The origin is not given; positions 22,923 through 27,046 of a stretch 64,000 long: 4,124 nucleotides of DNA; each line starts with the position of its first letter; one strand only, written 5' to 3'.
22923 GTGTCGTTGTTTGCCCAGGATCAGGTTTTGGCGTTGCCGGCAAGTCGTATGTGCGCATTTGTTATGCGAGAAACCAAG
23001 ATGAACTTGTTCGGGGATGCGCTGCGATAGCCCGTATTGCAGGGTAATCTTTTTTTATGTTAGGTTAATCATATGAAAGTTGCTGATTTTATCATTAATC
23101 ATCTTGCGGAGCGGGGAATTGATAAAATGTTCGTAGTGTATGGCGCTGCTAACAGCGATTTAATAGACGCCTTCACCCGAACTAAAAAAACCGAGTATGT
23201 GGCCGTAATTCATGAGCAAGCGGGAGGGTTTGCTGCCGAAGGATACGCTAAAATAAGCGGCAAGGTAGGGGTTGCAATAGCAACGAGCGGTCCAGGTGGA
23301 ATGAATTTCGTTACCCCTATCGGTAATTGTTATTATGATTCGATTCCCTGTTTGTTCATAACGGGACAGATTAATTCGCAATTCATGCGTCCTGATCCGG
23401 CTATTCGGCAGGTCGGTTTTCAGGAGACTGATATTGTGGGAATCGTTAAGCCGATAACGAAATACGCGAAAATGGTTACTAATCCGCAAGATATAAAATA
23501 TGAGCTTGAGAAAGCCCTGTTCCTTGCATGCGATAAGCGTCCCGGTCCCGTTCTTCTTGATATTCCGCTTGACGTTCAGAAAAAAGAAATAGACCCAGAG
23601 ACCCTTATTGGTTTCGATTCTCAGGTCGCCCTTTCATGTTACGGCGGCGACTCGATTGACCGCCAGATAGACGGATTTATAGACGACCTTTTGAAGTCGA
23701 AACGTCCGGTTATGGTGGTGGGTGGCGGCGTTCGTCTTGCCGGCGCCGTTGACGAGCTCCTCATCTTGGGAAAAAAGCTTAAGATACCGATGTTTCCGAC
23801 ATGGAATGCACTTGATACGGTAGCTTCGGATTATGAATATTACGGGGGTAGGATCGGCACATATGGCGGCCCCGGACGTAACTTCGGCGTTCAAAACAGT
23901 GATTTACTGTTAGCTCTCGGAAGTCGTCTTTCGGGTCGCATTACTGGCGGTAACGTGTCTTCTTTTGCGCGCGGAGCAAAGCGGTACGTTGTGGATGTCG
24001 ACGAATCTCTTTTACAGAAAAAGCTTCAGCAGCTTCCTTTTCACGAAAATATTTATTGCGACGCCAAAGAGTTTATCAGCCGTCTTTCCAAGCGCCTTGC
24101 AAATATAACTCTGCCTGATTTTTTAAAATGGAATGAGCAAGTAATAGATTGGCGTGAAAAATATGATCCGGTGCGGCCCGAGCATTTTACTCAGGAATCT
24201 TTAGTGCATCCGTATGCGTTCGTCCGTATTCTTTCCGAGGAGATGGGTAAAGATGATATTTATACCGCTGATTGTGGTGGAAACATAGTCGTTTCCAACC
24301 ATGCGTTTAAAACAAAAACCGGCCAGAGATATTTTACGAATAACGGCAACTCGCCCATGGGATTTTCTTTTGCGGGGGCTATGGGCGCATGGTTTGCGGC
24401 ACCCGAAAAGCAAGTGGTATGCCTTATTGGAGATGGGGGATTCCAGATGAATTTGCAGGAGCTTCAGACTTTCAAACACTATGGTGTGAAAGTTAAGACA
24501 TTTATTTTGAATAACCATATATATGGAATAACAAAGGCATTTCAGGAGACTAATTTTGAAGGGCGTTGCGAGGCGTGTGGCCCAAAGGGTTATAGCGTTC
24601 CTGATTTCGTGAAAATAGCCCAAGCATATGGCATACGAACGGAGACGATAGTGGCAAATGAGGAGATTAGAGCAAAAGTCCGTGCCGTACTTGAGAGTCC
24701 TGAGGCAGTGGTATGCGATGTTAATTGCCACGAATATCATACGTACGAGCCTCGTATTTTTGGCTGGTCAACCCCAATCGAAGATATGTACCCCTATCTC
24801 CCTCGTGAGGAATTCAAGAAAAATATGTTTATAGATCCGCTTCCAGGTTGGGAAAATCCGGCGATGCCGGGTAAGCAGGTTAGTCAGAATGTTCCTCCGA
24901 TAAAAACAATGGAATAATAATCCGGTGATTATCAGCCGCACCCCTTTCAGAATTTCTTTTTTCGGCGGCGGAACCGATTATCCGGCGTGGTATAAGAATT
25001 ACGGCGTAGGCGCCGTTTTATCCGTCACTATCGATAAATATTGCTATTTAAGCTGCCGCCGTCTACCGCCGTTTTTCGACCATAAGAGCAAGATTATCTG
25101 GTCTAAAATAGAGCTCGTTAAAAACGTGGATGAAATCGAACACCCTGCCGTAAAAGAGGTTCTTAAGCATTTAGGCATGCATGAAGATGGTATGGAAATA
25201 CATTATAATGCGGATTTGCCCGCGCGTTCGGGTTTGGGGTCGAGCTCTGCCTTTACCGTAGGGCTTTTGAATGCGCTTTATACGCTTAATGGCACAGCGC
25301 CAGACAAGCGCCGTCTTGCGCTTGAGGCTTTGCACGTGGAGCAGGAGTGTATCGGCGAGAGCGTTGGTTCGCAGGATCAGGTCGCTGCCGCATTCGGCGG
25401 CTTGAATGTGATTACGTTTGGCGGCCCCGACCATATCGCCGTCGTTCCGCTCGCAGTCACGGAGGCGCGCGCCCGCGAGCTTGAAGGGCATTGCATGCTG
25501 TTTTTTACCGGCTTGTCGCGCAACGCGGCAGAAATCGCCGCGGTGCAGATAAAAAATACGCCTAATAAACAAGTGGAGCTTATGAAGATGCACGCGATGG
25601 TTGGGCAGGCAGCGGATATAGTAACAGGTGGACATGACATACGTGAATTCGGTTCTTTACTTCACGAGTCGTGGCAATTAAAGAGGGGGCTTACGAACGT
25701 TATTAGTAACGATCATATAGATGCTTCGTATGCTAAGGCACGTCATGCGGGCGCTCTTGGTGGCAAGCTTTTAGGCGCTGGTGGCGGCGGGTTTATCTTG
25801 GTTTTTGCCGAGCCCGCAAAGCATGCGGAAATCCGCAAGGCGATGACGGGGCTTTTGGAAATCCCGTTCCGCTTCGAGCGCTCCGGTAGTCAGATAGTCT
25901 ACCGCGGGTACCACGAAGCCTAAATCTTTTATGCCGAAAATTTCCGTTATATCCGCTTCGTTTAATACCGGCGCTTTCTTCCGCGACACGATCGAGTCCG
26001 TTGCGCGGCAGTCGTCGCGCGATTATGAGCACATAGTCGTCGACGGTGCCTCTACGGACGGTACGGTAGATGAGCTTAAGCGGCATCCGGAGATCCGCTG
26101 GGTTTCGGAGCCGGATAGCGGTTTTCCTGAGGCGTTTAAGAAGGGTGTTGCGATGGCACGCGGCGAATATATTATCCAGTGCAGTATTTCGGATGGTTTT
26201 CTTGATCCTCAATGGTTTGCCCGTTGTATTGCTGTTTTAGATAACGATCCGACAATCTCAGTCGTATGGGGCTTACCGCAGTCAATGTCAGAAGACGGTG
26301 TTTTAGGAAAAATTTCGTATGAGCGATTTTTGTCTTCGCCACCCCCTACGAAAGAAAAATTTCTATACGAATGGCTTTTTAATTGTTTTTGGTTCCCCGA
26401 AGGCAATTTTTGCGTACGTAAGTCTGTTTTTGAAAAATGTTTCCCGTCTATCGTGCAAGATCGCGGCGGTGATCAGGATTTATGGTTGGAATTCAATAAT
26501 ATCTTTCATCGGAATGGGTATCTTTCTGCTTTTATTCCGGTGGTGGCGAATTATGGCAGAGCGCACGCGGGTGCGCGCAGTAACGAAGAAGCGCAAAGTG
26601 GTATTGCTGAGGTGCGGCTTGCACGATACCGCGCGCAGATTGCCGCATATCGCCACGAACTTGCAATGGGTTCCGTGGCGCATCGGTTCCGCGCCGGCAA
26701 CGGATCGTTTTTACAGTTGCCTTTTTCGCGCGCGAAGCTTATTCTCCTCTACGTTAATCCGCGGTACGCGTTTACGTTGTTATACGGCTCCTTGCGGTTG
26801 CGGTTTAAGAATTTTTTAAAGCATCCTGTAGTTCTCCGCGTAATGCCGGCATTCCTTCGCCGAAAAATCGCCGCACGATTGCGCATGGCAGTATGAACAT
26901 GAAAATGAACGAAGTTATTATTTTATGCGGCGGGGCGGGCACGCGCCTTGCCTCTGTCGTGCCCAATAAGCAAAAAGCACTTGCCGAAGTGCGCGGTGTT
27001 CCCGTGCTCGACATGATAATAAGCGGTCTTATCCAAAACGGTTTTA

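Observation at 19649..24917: B12-radical SAM enzyme, class-I aminotransferase and ALS-like TPP enzyme inside a sugar cluster: a candidate branched or C-alkylated sugar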

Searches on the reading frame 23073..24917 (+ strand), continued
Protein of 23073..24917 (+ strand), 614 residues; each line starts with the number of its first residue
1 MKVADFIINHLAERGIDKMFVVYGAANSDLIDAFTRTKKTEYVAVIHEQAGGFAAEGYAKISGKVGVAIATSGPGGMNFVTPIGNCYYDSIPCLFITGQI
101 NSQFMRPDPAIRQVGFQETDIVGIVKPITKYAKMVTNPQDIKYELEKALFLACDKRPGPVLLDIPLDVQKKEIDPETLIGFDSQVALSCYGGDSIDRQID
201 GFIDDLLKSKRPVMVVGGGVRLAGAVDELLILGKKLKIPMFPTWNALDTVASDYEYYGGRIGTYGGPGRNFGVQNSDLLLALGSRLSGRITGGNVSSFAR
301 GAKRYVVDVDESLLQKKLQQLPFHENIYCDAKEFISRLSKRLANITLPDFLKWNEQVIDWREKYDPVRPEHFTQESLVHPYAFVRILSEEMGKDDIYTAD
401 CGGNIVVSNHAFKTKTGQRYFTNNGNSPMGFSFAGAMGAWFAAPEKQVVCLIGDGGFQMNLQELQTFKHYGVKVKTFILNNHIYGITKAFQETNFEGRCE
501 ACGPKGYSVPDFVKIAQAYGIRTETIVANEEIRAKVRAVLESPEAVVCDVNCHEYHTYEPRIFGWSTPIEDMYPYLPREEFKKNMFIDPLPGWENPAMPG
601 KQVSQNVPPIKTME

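Call 90: search_protein_families(library=pfam, proteins=[L043:2871-3842:-, L043:5046-5954:-, L043:7826-8848:+, L043:8858-9571:-, L043:10094-10684:-, L043:10689-12383:-, L040:8218-9288:+, L040:9285-9941:+, L040:11789-12418:-, L040:12378-13067:-], max_evalue=0.001)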
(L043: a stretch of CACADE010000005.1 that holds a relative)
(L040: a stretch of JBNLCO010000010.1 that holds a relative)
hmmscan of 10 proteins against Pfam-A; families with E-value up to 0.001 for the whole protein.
L043:2871-3842:- (323 aa): 2 families
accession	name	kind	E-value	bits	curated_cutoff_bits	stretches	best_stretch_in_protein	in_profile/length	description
PF00852.26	Glyco_transf_10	-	1.5e-08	35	23.9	1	166-291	3-129/182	Glycosyltransferase family 10 (fucosyltransferase) C-term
PF18025.7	FucT_N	-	0.00016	22.4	27.2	1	76-126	42-91/91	Alpha-(1,3)-fucosyltransferase FucT N-terminal domain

L043:5046-5954:- (302 aa): 1 family
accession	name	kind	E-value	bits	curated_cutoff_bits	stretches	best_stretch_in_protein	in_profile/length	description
PF01531.22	Glyco_transf_11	-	6.4e-09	35.9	23.9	1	193-278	191-278/298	Glycosyl transferase family 11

L043:7826-8848:+ (340 aa): 4 families
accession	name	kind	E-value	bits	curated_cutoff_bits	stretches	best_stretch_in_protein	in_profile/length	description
PF01370.27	Epimerase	-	1.8e-36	126.2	20.9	1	28-270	1-238/240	NAD dependent epimerase/dehydratase family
PF16363.11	GDP_Man_Dehyd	-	2.2e-25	90.3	27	1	29-300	1-277/332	GDP-mannose 4,6 dehydratase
PF04321.23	RmlD_sub_bind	-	2.8e-07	30.3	27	1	27-299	2-240/287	RmlD substrate binding domain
PF07993.18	NAD_binding_4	-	8.8e-06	25.5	20.1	1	64-213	36-210/258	Male sterility protein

L043:8858-9571:- (237 aa): 1 family
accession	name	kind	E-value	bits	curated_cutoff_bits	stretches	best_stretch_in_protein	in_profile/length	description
PF00923.25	TAL_FSA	-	1.7e-41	142.9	27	1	10-232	1-280/285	Transaldolase/Fructose-6-phosphate aldolase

L043:10094-10684:- (196 aa): 1 family
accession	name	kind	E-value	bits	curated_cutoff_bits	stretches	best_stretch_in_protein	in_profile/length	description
PF13580.11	SIS_2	-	9.4e-08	32.6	27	1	11-143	4-137/138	SIS domain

L043:10689-12383:- (564 aa): 0 families

L040:8218-9288:+ (356 aa): 1 family
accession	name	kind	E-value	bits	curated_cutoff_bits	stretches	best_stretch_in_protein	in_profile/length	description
PF00852.26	Glyco_transf_10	-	4.2e-25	88.9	23.9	1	183-338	3-153/182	Glycosyltransferase family 10 (fucosyltransferase) C-term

L040:9285-9941:+ (218 aa): 3 families
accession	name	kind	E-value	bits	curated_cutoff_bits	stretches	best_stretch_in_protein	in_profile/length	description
PF13419.12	HAD_2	-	1e-10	42.5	23.8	1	13-196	3-178/178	Haloacid dehalogenase-like hydrolase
PF00702.32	Hydrolase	-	1.9e-09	38.6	26.4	1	13-188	6-189/191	haloacid dehalogenase-like hydrolase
PF13242.12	Hydrolase_like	-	0.00091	19.5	22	0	152-197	4-49/75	HAD-hyrolase-like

L040:11789-12418:- (209 aa): 7 families
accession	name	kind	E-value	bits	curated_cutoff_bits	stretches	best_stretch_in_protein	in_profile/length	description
PF13671.12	AAA_33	-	2e-17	64.3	27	1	26-142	1-122/143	AAA domain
PF08433.16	KTI12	-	2.2e-13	50.8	22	1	26-141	3-122/271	Chromatin associated protein KTI12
PF13238.12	AAA_18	-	1.7e-09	38.6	29.4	1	27-149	1-122/128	AAA domain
PF13207.12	AAA_17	-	6.3e-06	27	27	1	30-137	1-118/136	AAA domain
PF01591.24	6PF2K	-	8.9e-06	25.6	27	0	24-130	13-137/223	6-phosphofructo-2-kinase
PF06414.18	Zeta_toxin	-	0.00025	21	22.3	0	26-138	18-143/199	Zeta toxin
PF01443.25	Viral_helicase1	-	0.00067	20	21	1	27-96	1-66/228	Viral superfamily 1 RNA helicase core domain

L040:12378-13067:- (229 aa): 4 families
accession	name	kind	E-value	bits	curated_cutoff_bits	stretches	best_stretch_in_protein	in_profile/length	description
PF00106.31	adh_short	-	4.8e-38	131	26.6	1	6-190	3-188/195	short chain dehydrogenase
PF13561.12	adh_short_C2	-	7.8e-25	88.3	27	1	12-193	5-185/236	Enoyl-(Acyl carrier protein) reductase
PF08659.16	KR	-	2.3e-06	28.1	22.6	1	6-119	3-121/180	KR domain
PF08643.16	DUF1776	-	0.00023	21.1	25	1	89-177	103-192/294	Fungal family of unknown function (DUF1776)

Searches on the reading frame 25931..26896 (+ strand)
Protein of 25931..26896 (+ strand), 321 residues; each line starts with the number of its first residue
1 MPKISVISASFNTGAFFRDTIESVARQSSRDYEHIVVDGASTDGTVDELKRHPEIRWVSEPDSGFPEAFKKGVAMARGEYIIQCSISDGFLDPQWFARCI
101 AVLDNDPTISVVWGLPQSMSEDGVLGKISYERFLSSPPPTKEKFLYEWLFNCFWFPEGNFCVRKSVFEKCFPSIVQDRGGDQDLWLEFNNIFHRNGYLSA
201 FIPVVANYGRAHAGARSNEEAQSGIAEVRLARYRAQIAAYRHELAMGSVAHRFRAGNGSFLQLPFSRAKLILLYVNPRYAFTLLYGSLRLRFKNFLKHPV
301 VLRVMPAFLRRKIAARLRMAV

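Call 3: search_protein_families(library=pfam, proteins=[window:25931-26896:+])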
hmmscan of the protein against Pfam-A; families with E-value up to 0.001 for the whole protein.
window:25931-26896:+ (321 aa): 1 family
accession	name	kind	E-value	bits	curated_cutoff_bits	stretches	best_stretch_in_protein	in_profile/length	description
PF00535.33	Glycos_transf_2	-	7.3e-19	68.7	23.3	1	5-170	1-167/168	Glycosyl transferase family 2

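Call 5: search_protein_families(library=ncbifam, proteins=[window:25931-26896:+], max_evalue=0.00001)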
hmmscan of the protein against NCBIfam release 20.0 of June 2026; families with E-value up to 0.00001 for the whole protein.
window:25931-26896:+ (321 aa): 7 families
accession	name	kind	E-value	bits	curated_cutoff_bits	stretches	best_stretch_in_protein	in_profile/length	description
TIGR03937.1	PgaC_IcaA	equivalog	2.5e-12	46.5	422.3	1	2-134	45-181/407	poly-beta-1,6-N-acetyl-D-glucosamine synthase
NF007482.0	PRK10073.1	equivalog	5.9e-12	45.2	423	1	2-104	6-111/334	glycosyltransferase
TIGR04009.1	wcaE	equivalog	6.1e-12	45.3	369.2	1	20-101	22-107/248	colanic acid biosynthesis glycosyltransferase WcaE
NF047683.1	TeichurnBiosyTuaG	equivalog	4e-10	39.7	400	1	2-82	6-91/252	teichuronic acid biosynthesis protein TuaG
NF053739.1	GlytfEpsEBac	equivalog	1.1e-07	31.1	450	1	2-126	1-130/265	glycosyltransferase EpsE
NF041875.1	EPS_EpsD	equivalog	1.5e-06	27.9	370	1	4-82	1-84/325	exopolysaccharide biosynthesis glycosyltransferase EpsD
NF050050.1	ProtGlycPglI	equivalog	8e-06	25.4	500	0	1-82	1-88/306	GalNAc(5)-diNAcBac-PP-undecaprenol beta-1,3-glucosyltransferase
